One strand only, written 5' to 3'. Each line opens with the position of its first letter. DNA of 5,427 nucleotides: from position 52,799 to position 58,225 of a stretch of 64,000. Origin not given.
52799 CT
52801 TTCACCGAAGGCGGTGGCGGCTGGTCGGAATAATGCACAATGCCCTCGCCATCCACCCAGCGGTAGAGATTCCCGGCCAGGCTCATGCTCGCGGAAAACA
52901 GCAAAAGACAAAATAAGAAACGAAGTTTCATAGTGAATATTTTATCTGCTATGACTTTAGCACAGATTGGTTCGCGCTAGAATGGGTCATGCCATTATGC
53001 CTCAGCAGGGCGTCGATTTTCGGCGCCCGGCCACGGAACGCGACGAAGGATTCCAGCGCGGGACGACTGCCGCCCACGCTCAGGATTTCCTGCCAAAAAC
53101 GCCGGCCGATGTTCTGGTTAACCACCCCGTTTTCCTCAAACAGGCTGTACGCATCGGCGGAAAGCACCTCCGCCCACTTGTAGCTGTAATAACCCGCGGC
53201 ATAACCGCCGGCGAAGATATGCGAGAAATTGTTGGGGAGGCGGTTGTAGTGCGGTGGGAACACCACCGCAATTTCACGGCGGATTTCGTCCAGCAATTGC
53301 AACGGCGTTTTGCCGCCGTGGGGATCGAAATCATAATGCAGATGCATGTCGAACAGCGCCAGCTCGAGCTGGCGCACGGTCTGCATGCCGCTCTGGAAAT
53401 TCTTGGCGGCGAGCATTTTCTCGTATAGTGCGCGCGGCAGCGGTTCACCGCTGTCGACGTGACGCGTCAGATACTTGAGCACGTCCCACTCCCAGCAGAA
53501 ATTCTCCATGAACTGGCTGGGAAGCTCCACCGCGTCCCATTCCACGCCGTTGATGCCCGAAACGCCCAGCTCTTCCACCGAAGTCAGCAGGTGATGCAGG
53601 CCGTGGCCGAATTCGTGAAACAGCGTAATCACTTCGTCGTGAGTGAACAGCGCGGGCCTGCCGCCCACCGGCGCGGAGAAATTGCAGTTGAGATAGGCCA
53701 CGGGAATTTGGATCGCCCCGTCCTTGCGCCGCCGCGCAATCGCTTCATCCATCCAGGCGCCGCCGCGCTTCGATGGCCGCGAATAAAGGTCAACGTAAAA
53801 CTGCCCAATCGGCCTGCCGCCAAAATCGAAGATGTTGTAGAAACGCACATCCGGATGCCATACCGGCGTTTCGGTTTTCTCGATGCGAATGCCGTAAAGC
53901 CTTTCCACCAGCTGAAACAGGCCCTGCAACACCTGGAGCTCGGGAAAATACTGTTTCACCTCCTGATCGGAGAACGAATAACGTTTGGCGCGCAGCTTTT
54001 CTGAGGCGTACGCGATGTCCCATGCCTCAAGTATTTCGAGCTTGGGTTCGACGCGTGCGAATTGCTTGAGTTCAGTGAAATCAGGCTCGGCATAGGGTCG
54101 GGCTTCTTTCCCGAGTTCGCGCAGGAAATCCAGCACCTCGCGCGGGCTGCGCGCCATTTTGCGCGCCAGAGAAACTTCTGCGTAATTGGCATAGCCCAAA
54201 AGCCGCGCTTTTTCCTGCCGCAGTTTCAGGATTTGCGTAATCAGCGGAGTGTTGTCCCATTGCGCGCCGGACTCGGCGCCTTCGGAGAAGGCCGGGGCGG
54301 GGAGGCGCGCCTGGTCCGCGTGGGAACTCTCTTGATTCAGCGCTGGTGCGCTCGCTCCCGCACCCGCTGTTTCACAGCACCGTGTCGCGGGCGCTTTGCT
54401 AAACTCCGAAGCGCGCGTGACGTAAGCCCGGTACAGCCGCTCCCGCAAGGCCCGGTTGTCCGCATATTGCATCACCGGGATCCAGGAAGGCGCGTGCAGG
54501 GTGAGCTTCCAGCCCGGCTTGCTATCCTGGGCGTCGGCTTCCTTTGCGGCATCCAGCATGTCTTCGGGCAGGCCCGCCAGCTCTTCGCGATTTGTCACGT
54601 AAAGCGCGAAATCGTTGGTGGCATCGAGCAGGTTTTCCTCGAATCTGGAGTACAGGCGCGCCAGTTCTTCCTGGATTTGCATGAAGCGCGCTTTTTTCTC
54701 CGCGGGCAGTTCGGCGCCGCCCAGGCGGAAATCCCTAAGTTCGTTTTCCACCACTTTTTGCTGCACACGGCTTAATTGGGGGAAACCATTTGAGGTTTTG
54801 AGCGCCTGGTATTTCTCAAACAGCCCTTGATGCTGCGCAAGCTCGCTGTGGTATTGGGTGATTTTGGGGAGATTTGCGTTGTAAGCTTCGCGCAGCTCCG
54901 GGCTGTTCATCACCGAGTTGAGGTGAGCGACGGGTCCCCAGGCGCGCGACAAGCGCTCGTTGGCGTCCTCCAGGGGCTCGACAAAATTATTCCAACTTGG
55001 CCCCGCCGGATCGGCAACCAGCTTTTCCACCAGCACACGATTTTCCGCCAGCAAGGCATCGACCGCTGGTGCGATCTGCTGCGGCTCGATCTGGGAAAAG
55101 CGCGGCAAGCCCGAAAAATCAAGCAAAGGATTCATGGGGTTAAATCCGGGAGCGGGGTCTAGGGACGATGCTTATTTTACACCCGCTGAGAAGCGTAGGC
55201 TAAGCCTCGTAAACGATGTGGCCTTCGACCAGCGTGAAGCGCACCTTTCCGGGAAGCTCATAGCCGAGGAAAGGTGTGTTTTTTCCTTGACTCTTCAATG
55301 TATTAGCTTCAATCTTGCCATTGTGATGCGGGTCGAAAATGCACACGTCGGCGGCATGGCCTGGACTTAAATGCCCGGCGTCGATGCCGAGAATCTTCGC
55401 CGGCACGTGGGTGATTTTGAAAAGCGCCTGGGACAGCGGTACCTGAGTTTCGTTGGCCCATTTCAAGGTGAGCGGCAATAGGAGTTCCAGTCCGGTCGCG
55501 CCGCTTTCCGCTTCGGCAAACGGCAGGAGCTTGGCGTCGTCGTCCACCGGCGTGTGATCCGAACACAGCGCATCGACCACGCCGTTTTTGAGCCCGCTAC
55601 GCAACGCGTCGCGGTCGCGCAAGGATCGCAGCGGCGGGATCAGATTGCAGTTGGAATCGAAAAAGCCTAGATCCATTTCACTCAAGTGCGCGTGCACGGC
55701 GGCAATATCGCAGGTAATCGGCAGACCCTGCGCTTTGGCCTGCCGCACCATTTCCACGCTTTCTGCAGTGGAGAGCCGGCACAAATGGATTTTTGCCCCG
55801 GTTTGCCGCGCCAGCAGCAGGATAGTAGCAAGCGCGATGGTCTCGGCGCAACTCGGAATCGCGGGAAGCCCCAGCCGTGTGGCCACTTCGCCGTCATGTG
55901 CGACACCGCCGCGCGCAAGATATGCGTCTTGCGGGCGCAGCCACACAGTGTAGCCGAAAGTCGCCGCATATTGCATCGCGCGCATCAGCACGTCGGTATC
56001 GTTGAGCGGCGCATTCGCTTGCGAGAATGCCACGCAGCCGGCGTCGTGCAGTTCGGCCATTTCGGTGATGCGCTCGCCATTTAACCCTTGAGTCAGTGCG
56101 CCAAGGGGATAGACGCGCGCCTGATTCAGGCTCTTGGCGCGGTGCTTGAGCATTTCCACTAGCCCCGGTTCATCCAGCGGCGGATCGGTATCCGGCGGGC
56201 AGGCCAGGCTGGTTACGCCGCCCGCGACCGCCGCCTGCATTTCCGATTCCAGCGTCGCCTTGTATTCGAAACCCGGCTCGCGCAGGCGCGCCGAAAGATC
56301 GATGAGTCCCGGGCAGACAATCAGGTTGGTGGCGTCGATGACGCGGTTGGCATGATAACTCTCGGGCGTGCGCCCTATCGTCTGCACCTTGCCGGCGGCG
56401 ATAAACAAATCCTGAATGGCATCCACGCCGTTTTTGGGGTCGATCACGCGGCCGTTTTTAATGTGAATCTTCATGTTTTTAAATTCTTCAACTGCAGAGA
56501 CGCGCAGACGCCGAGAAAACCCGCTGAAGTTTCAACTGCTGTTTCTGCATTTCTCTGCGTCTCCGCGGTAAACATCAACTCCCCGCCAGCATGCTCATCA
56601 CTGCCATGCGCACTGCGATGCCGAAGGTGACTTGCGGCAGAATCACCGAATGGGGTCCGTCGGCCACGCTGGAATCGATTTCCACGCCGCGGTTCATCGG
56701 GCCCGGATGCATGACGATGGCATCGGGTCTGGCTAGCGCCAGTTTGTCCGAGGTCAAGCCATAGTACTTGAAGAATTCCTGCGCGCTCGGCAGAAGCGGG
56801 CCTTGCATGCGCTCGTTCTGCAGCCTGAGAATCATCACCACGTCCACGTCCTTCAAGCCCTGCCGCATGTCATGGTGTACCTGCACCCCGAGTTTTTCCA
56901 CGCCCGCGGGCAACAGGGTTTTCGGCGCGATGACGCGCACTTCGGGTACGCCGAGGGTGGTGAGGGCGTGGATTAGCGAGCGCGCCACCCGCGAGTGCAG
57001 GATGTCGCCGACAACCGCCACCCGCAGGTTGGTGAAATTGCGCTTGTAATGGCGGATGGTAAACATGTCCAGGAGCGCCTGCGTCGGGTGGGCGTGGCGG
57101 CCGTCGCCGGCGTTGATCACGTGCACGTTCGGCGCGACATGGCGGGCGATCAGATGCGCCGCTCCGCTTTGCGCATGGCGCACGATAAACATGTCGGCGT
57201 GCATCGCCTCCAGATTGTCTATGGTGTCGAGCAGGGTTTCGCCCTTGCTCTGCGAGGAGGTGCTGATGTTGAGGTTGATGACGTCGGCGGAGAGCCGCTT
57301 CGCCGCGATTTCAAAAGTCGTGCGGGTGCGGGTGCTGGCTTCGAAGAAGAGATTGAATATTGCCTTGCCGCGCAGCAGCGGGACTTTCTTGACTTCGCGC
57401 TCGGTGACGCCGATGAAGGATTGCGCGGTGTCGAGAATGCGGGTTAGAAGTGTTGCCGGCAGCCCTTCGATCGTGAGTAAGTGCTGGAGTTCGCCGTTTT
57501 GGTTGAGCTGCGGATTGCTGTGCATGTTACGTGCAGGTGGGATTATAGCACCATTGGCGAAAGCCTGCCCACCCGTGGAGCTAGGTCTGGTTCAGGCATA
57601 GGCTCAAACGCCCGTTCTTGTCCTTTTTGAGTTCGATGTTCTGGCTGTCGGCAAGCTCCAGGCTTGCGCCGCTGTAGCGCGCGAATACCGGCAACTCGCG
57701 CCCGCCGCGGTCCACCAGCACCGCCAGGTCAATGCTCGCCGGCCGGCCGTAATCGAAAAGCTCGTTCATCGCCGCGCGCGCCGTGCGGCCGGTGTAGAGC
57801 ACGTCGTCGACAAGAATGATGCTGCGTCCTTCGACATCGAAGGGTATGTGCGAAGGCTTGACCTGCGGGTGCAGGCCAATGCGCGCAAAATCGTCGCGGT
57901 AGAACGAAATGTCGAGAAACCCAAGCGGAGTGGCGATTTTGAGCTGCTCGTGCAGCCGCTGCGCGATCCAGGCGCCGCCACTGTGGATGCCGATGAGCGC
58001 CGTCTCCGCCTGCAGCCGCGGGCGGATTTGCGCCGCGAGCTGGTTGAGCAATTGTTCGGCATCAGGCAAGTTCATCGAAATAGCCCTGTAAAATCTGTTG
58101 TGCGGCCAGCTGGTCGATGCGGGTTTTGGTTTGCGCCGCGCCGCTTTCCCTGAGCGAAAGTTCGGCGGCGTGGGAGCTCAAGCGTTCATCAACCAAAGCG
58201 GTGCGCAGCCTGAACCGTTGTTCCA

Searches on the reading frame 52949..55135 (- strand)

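Call 59: search_protein_families(library=pfam, proteins=[window:52949-55135:-], max_evalue=0.001)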
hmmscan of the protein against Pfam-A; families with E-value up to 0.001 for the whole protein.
window:52949-55135:- (728 aa): 2 families
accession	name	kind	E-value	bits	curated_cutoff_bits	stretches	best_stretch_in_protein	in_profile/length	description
PF01432.26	Peptidase_M3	-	9e-142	474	27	1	283-715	18-456/457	Peptidase family M3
PF19310.4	TOP_N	-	2.4e-28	98.9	27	1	44-148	19-123/123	Neurolysin/Thimet oligopeptidase, N-terminal domain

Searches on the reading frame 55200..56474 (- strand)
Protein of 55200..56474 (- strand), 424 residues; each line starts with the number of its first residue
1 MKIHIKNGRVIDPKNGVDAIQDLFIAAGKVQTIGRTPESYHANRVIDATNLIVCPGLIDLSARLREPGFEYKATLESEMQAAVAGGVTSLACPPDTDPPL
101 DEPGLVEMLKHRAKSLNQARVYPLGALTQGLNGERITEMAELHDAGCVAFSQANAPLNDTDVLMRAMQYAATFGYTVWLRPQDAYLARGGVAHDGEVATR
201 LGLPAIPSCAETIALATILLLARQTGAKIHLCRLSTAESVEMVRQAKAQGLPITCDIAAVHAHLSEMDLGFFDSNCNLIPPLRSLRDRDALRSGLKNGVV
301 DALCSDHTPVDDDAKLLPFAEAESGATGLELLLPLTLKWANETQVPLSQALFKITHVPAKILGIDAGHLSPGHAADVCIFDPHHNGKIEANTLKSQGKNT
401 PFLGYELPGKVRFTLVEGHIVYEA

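Call 59: search_protein_families(library=pfam, proteins=[window:55200-56474:-], max_evalue=0.001)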
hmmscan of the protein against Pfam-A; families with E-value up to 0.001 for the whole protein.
window:55200-56474:- (424 aa): 2 families
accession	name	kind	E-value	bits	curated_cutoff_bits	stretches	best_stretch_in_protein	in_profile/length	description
PF01979.26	Amidohydro_1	-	2.5e-14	53.7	25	1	52-421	1-345/345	Amidohydrolase family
PF07969.17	Amidohydro_3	-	6.3e-12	46.2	29.7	1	233-422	309-472/472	Amidohydrolase family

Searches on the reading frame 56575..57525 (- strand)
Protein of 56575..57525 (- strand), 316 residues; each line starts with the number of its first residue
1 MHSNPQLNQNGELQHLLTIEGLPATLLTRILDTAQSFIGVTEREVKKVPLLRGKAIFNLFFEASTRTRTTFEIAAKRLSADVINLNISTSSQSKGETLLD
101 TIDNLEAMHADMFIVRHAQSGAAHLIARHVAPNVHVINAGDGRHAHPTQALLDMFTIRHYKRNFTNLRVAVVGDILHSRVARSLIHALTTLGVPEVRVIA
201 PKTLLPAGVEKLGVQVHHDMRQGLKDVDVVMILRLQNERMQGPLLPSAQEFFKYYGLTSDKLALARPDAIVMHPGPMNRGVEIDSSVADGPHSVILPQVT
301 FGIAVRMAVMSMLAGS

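Call 59: search_protein_families(library=pfam, proteins=[window:56575-57525:-], max_evalue=0.001)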
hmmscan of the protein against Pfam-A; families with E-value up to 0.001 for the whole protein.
window:56575-57525:- (316 aa): 2 families
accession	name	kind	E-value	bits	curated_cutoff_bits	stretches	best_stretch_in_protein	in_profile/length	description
PF02729.26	OTCace_N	-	5.1e-41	140.6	29.9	1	14-158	1-147/148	Aspartate/ornithine carbamoyltransferase, carbamoyl-P binding domain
PF00185.30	OTCace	-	5.5e-26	91.9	29.4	1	166-312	2-156/157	Aspartate/ornithine carbamoyltransferase, Asp/Orn binding domain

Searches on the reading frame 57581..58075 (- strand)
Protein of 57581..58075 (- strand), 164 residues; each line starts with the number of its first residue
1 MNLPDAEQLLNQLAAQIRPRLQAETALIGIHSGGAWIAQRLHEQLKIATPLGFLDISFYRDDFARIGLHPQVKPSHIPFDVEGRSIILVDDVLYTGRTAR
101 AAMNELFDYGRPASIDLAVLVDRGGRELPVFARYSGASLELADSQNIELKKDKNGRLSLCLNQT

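Call 59: search_protein_families(library=pfam, proteins=[window:57581-58075:-], max_evalue=0.001)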
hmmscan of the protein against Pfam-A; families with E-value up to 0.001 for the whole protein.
window:57581-58075:- (164 aa): 2 families
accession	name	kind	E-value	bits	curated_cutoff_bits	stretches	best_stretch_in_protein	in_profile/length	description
PF00156.33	Pribosyltran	-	1.5e-18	67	26.3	1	4-130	9-133/158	Phosphoribosyl transferase domain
PF14681.12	UPRTase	-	3.6e-05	23.8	27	1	24-118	67-156/206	Uracil phosphoribosyltransferase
